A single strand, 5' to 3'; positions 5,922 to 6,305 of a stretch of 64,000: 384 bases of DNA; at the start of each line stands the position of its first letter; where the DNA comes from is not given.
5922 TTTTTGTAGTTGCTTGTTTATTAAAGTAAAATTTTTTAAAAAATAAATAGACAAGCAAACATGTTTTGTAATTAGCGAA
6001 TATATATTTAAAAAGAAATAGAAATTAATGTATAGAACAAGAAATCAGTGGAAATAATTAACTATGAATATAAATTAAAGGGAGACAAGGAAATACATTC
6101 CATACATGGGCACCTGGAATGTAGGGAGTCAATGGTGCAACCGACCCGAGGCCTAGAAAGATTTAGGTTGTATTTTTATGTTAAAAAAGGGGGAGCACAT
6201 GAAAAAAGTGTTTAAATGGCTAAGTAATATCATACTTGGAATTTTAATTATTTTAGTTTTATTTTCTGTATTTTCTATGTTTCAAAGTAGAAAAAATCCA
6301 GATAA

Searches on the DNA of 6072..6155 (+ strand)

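Call 19: build_rna_model(alignment_id=A3)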
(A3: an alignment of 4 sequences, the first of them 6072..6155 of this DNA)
Model R1 built from alignment A3 (4 sequences, 84 columns); structure: RNAalifold consensus.
model positions 84; base pairs 19; branch points 1; effective number of sequences 1.61; information 0.676 bits per position. Calibrated on 0.2 Mb of random sequence (short: E-values are rough).
structure used (alignment columns):
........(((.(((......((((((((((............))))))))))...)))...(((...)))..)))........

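Call 22: search_with_rna_model(model_id=R1, sources=[window, L004, L006, L007, L008, L009, L010, L011, L012, L013, L014, L015, L016, L017, L018, L019, L020, L021, L022, L023, L024, L025, L026, L027, L028, L029, L030, L031, L032, L033, L034, L035, L036, L037, L038, L039, L040, L041, L042, L043, L044, L045, L046, L047, L048, L049, L050, L051, L052, L053, L054, L055, L056, L057, L058, L059, L060, L061, L062, L063, L064, L065, L066, L067, L068, L069, L070, L071, L072, L073, L074, L075, L076, L077, L078, L079, L080, L081, L082, L083, L084, L085], max_evalue=1, make_alignment=true)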
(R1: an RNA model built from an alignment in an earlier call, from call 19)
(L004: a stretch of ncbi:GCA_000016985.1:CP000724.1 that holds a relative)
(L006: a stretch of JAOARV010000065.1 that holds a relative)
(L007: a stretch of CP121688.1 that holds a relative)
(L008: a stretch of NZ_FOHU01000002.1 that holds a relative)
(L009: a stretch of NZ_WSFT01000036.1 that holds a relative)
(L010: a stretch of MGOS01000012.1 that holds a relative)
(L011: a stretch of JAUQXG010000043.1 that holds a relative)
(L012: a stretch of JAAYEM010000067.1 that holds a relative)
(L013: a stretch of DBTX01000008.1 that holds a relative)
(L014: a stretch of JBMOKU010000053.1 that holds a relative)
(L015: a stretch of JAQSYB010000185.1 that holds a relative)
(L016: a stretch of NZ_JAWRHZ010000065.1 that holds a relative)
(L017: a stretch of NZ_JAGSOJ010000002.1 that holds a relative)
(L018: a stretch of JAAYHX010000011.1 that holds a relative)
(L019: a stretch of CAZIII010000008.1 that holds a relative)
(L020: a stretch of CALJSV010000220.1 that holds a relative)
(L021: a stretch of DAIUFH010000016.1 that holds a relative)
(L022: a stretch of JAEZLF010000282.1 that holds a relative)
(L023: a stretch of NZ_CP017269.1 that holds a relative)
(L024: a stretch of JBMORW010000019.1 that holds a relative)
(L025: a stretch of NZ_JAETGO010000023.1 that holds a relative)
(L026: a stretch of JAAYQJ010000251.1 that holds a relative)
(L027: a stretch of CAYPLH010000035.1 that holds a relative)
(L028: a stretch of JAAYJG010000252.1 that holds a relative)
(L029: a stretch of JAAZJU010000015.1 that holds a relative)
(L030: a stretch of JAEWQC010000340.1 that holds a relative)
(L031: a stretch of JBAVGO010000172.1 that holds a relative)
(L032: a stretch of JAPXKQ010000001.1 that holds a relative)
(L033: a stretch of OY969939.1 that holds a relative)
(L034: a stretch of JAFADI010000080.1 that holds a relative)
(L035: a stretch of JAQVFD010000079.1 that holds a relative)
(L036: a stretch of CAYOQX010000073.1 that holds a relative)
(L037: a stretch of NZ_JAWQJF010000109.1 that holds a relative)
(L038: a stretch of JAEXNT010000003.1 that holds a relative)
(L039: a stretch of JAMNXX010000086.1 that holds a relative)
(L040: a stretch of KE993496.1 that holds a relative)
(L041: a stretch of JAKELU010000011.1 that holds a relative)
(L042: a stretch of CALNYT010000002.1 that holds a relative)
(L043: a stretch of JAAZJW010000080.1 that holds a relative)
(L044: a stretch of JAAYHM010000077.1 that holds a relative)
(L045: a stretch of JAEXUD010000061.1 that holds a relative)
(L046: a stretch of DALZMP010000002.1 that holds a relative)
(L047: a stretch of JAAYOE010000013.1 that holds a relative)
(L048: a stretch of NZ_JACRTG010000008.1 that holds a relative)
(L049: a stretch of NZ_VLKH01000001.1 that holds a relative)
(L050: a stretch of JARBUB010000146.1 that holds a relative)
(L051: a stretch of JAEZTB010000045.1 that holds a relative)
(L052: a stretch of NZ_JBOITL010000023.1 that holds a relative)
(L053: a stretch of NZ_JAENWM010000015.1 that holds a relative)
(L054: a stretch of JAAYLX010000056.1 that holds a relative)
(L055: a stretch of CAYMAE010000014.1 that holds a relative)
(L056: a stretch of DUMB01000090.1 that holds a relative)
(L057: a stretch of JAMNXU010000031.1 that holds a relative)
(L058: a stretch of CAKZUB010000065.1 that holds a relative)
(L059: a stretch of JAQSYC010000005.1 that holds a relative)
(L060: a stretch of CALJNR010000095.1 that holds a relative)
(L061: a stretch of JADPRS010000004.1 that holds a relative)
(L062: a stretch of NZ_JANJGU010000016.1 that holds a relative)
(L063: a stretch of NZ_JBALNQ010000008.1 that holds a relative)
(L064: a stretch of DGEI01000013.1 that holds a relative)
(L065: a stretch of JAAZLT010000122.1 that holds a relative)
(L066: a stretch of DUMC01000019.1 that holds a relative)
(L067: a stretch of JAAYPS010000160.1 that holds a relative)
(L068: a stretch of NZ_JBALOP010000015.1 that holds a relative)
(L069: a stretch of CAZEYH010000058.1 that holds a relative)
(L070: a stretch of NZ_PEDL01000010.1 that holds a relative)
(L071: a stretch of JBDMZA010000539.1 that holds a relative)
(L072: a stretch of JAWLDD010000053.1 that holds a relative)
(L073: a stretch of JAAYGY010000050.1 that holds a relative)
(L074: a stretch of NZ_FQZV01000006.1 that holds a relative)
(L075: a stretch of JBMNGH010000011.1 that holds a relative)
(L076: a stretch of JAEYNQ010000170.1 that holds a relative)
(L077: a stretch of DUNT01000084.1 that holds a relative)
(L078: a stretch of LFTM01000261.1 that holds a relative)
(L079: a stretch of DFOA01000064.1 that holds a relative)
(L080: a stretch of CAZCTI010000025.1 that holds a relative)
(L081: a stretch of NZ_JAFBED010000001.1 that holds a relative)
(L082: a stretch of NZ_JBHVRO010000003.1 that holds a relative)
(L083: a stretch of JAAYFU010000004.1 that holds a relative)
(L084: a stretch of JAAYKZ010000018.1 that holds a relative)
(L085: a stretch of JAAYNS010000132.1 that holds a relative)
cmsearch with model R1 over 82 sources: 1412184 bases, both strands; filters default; matches with E-value up to 1: 46.
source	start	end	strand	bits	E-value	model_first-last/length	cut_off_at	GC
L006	9805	9888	+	99.5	7.4e-26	1-84/84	no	0.48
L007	9733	9816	+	99.2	9e-26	1-84/84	no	0.42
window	6072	6155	+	99.2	9.3e-26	1-84/84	no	0.48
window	10782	10865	+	96.2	7.2e-25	1-84/84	no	0.36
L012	9776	9859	+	84.2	2.8e-21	1-84/84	no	0.45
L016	9678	9761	+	83.5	4.4e-21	1-84/84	no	0.37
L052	9747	9830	+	80.8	2.9e-20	1-84/84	no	0.45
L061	9806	9889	+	79.8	5.5e-20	1-84/84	no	0.45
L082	8091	8174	+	74.4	2.3e-18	1-84/84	no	0.44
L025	9819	9902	+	74.3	2.6e-18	1-84/84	no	0.38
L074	9759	9842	+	73.2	5.5e-18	1-84/84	no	0.52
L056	8658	8741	+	72.9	6.6e-18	1-84/84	no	0.39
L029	1242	1325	+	71.7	1.5e-17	1-84/84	no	0.49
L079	9767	9849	+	69.2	8.6e-17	1-84/84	no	0.42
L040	6790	6873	+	69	9.3e-17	1-84/84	no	0.4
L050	5273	5357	+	68.6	1.3e-16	1-84/84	no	0.38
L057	3882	3966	+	67.8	2.2e-16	1-84/84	no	0.44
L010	9713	9797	+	67.7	2.3e-16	1-84/84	no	0.41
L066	9805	9889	+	67.6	2.5e-16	1-84/84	no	0.49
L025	19129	19212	+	67.2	3.3e-16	1-84/84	no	0.39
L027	3367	3451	+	67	3.8e-16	1-84/84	no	0.4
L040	7583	7666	+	67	3.9e-16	1-84/84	no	0.37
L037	5460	5545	+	65.5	1.1e-15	1-84/84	no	0.36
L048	9789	9872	+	64.9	1.6e-15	1-84/84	no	0.44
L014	9587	9670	+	64.2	2.6e-15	1-84/84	no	0.5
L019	9767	9850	+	64.2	2.6e-15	1-84/84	no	0.43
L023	9720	9803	+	63.4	4.6e-15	1-84/84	no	0.54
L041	9854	9938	+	63.3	5e-15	1-84/84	no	0.46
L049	9824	9906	+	62.7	7.5e-15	1-84/84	no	0.45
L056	9823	9907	+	62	1.2e-14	1-84/84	no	0.49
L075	7555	7639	+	61.6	1.6e-14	1-84/84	no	0.53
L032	8307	8390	+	61.3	1.9e-14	1-84/84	no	0.48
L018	9780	9863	+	61.2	2e-14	1-84/84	no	0.49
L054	156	241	+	60.8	2.6e-14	1-84/84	no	0.4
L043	2777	2860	+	59.8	5.5e-14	1-84/84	no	0.46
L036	329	412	+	58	1.9e-13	1-84/84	no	0.4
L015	1630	1714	+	57.8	2.1e-13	1-84/84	no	0.4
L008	9748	9831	+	56.6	4.9e-13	1-84/84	no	0.43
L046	9796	9881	+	54.4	2.2e-12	1-84/84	no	0.43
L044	4833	4917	+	53.6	3.8e-12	1-84/84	no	0.46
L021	9806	9888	+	50.4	3.4e-11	1-84/84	no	0.51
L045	9827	9914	+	44.9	1.5e-09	1-84/84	no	0.42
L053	6104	6187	+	41.5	1.5e-08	1-84/84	no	0.31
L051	9790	9874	+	39.2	7.6e-08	1-84/84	no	0.46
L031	5050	5105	+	22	0.011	1-84/84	no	0.32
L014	17509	17583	+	15.9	0.71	1-84/84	no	0.31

Alignment A4: 46 matches aligned to the model, 127 columns, each read 5' to 3' on its own strand. Consensus structure (alignment columns), stored with it:
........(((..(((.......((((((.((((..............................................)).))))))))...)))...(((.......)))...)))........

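Call 46: search_with_rna_model(model_id=R1, sources=[L086, L087, L088, L089, L090, L091, L092, L093, L094, L095, L096, L097, L098, L099, L100, L101, L102, L103, L104, L105, L106, L107, L108, L109, L110, L111, L112, L113, L114, L115, L116, L117, L118, L119, L120, L121, L122, L123, L124, L125, L126, L127, L128, L129, L130, L131, L132, L133, L134, L135, L136, L137, L138, L139, L140, L141, L142, L143, L144, L145, L146, L147, L148, L149, L150, L151, L152, L153, L154, L155, L156, L157, L158, L159, L160, L161, L162, L163, L164, L165], max_evalue=0.01)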
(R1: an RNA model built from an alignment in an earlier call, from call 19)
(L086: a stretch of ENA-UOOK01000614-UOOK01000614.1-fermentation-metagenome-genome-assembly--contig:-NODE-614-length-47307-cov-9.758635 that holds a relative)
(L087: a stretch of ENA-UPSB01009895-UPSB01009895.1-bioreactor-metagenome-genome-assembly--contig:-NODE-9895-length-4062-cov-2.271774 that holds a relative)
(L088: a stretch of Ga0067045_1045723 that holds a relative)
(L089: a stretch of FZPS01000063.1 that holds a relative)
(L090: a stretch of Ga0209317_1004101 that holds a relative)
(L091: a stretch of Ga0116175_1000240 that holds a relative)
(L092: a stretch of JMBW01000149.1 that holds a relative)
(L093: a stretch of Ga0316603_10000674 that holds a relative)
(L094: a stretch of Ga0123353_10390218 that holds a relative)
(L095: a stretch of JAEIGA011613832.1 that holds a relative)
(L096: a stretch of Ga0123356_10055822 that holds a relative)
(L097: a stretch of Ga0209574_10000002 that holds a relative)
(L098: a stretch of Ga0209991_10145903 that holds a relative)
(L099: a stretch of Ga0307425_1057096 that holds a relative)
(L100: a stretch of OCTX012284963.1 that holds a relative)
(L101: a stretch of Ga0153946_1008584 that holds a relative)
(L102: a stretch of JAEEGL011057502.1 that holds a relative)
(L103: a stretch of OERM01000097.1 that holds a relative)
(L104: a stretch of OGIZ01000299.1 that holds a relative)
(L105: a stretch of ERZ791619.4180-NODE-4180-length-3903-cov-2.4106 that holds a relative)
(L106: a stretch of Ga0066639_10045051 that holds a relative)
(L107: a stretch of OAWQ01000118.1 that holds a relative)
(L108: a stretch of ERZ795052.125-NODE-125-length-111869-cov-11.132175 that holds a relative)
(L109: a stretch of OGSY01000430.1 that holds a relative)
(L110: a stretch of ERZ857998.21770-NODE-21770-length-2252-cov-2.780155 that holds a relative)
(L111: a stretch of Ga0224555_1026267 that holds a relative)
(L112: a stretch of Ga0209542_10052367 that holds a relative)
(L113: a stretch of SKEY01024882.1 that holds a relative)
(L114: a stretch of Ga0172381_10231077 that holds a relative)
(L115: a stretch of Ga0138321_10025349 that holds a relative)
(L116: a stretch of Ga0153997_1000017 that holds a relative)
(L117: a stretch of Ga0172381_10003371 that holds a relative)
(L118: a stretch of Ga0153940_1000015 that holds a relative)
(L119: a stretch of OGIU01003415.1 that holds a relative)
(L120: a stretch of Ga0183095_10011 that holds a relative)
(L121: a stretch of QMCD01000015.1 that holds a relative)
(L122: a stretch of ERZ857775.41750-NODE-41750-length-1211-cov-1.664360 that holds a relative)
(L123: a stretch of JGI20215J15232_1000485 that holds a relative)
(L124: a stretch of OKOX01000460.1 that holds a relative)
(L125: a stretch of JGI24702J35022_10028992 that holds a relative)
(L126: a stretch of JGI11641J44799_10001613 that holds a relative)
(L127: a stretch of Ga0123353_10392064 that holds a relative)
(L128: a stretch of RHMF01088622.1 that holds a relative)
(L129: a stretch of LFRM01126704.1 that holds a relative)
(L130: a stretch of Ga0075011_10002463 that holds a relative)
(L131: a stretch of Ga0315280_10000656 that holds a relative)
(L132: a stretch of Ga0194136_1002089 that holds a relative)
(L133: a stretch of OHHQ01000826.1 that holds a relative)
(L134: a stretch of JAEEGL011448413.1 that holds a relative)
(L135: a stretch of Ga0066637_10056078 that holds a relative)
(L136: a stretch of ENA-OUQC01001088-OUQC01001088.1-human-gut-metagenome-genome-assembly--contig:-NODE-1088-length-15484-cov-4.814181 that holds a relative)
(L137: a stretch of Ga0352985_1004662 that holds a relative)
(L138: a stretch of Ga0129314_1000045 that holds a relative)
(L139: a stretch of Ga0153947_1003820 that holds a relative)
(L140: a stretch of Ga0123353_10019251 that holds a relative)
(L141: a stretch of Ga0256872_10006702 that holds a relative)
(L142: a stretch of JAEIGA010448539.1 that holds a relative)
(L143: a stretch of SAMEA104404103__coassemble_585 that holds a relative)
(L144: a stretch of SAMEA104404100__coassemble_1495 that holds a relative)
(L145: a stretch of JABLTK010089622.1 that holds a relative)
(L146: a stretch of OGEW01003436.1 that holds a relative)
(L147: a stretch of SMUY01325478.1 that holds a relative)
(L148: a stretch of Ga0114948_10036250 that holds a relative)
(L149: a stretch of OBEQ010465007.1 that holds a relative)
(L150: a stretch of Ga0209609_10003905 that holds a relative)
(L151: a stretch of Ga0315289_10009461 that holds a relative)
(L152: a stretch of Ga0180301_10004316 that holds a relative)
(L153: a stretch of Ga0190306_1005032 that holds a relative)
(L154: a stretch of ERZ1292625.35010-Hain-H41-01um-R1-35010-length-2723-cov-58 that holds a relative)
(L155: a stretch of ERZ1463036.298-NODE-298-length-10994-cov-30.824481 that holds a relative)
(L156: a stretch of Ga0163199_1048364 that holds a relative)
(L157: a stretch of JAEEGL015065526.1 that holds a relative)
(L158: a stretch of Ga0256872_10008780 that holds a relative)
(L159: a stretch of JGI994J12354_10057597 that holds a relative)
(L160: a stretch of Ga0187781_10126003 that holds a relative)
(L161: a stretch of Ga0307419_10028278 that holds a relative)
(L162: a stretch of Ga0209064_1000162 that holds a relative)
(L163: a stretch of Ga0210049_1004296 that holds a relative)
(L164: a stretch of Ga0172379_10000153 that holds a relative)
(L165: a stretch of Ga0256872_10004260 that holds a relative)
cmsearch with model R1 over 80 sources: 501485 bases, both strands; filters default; matches with E-value up to 0.01: 7.
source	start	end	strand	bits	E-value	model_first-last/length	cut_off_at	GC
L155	4375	4458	+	70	1.7e-17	1-84/84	no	0.37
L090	6688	6772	+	67.7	8.1e-17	1-84/84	no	0.41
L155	4222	4304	+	66.9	1.4e-16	1-84/84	no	0.35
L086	2738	2820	+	62.8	2.4e-15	1-84/84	no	0.47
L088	1319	1402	+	59.1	3.1e-14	1-84/84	no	0.64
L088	1047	1133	+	57.4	1e-13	1-84/84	no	0.55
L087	1226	1311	+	46.9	1.4e-10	1-84/84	no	0.41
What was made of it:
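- Closest known: Multiple and tandem riboswitch arrangements. Same: True tandem c-di-GMP-II pairs occur in relatives L088 and L155 (call 46).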

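Call 48: search_with_rna_model(model_id=R1, sources=[window, L006, L007, L008, L010, L012, L014, L015, L016, L018, L019, L021, L023, L025, L027, L029, L032, L036, L037, L040, L041, L043, L044, L045, L046, L048, L049, L050, L051, L052, L053, L054, L056, L057, L061, L066, L074, L075, L079, L082, L086, L087, L088, L155], max_evalue=0.0001, make_alignment=true)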
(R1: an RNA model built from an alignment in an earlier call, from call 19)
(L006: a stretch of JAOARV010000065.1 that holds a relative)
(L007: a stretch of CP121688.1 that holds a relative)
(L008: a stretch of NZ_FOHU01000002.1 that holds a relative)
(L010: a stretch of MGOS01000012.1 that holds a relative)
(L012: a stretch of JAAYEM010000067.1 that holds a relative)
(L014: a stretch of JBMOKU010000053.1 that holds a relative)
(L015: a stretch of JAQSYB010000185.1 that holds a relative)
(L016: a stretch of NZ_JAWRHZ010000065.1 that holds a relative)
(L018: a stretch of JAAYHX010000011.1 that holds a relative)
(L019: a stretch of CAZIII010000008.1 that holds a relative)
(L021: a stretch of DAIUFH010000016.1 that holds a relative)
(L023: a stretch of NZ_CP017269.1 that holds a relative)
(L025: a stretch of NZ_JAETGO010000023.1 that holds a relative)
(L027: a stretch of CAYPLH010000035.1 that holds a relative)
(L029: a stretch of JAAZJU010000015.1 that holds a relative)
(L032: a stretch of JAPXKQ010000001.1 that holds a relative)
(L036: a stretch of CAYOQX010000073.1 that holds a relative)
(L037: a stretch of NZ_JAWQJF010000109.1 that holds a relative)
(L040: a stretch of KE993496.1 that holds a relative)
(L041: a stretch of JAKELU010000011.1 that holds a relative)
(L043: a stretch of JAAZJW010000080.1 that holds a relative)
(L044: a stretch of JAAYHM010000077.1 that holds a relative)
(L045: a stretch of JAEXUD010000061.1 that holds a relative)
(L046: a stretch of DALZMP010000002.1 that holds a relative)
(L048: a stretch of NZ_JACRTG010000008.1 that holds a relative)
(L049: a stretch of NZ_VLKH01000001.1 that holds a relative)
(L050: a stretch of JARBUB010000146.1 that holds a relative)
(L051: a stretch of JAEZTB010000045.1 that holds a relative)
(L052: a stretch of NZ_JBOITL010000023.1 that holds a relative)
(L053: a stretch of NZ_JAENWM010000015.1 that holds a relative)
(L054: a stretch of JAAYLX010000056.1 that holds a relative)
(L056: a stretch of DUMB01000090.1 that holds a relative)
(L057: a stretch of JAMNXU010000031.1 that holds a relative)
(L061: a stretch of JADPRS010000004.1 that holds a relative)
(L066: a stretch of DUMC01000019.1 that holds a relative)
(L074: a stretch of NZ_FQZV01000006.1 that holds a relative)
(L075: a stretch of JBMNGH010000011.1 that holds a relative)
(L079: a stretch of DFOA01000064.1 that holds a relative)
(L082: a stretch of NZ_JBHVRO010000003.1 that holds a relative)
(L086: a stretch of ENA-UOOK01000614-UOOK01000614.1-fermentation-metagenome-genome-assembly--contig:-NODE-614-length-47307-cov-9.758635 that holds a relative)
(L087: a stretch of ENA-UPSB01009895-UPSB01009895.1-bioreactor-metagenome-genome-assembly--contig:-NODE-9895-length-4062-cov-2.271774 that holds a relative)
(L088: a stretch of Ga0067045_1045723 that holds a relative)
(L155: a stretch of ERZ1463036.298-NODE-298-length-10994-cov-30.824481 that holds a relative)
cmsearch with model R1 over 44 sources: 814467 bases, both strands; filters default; matches with E-value up to 0.0001: 50.
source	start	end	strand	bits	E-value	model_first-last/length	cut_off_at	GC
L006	9805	9888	+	99.5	4.2e-26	1-84/84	no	0.48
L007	9733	9816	+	99.2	5.2e-26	1-84/84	no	0.42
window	6072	6155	+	99.2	5.4e-26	1-84/84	no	0.48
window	10782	10865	+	96.2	4.2e-25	1-84/84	no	0.36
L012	9776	9859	+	84.2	1.6e-21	1-84/84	no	0.45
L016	9678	9761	+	83.5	2.5e-21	1-84/84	no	0.37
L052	9747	9830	+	80.8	1.7e-20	1-84/84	no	0.45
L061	9806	9889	+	79.8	3.2e-20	1-84/84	no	0.45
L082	8091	8174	+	74.4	1.3e-18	1-84/84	no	0.44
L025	9819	9902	+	74.3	1.5e-18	1-84/84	no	0.38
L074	9759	9842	+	73.2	3.2e-18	1-84/84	no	0.52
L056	8658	8741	+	72.9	3.8e-18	1-84/84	no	0.39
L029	1242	1325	+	71.7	8.4e-18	1-84/84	no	0.49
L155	4375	4458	+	70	2.8e-17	1-84/84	no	0.37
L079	9767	9849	+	69.2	5e-17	1-84/84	no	0.42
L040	6790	6873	+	69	5.4e-17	1-84/84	no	0.4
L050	5273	5357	+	68.6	7.4e-17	1-84/84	no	0.38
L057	3882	3966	+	67.8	1.3e-16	1-84/84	no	0.44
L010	9713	9797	+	67.7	1.3e-16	1-84/84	no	0.41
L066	9805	9889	+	67.6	1.5e-16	1-84/84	no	0.49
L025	19129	19212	+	67.2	1.9e-16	1-84/84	no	0.39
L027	3367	3451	+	67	2.2e-16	1-84/84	no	0.4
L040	7583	7666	+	67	2.3e-16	1-84/84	no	0.37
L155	4222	4304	+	66.9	2.3e-16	1-84/84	no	0.35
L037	5460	5545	+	65.5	6.4e-16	1-84/84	no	0.36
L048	9789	9872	+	64.9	9.3e-16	1-84/84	no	0.44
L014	9587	9670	+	64.2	1.5e-15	1-84/84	no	0.5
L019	9767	9850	+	64.2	1.5e-15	1-84/84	no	0.43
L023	9720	9803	+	63.4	2.7e-15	1-84/84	no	0.54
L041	9854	9938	+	63.3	2.9e-15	1-84/84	no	0.46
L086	2738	2820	+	62.8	3.8e-15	1-84/84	no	0.47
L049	9824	9906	+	62.7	4.3e-15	1-84/84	no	0.45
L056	9823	9907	+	62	6.8e-15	1-84/84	no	0.49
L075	7555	7639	+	61.6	9.2e-15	1-84/84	no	0.53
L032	8307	8390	+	61.3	1.1e-14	1-84/84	no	0.48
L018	9780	9863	+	61.2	1.2e-14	1-84/84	no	0.49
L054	156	241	+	60.8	1.5e-14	1-84/84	no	0.4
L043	2777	2860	+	59.8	3.2e-14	1-84/84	no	0.46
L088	1319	1402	+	59.1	5e-14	1-84/84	no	0.64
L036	329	412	+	58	1.1e-13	1-84/84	no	0.4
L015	1630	1714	+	57.8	1.2e-13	1-84/84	no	0.4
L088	1047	1133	+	57.4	1.6e-13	1-84/84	no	0.55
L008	9748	9831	+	56.6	2.8e-13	1-84/84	no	0.43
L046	9796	9881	+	54.4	1.3e-12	1-84/84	no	0.43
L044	4833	4917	+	53.6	2.2e-12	1-84/84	no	0.46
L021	9806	9888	+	50.4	2e-11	1-84/84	no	0.51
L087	1226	1311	+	46.9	2.2e-10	1-84/84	no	0.41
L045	9827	9914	+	44.9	8.8e-10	1-84/84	no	0.42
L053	6104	6187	+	41.5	8.9e-09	1-84/84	no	0.31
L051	9790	9874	+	39.2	4.4e-08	1-84/84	no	0.46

Alignment A6: 50 matches aligned to the model, 105 columns, each read 5' to 3' on its own strand. Consensus structure (alignment columns), stored with it:
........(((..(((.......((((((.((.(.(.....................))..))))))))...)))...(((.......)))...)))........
